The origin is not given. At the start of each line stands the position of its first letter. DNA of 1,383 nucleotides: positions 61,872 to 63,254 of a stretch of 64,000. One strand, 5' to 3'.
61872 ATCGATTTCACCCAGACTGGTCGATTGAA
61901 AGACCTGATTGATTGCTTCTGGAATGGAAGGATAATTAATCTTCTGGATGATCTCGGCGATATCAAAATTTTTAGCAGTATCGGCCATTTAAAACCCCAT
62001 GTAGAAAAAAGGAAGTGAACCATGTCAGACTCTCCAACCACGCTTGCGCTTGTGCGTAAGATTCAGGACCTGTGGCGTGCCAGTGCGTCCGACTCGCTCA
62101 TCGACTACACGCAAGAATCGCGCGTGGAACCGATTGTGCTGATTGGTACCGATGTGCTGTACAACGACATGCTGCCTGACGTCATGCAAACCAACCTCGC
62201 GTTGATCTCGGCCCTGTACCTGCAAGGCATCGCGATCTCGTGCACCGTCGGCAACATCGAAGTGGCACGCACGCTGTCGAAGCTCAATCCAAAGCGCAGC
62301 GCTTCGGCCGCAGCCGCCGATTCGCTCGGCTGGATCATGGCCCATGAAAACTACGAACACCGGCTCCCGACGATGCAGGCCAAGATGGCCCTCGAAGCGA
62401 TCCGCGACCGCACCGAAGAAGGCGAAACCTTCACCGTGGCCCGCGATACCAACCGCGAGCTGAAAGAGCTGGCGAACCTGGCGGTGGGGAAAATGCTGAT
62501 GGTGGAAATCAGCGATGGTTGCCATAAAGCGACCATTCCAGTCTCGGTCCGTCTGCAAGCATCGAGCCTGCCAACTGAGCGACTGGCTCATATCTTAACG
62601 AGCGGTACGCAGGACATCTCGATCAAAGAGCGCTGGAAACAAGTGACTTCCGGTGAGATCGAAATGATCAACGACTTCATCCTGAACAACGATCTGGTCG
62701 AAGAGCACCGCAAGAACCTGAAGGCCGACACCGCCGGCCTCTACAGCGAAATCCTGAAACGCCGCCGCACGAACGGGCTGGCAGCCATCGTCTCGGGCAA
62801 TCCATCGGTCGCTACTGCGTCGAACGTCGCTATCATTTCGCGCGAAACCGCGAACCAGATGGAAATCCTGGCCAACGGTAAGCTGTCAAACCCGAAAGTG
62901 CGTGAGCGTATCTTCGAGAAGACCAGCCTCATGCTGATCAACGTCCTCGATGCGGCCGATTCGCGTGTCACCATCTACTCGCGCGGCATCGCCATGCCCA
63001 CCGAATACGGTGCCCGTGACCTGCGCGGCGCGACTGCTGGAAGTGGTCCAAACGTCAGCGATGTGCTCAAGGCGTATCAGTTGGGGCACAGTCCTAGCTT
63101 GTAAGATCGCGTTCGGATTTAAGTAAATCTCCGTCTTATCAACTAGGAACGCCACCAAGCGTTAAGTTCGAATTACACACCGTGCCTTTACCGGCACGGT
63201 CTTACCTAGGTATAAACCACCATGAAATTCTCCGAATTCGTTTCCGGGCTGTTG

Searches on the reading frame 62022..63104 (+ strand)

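Call 43: search_protein_families(library=phrogs, proteins=[window:62022-63104:+], max_evalue=0.001)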
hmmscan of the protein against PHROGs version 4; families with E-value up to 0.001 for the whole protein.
window:62022-63104:+ (360 aa): 1 family
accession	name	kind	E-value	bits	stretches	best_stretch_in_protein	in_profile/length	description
phrog_3239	-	unknown function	5.8e-105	352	1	8-360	15-372/372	-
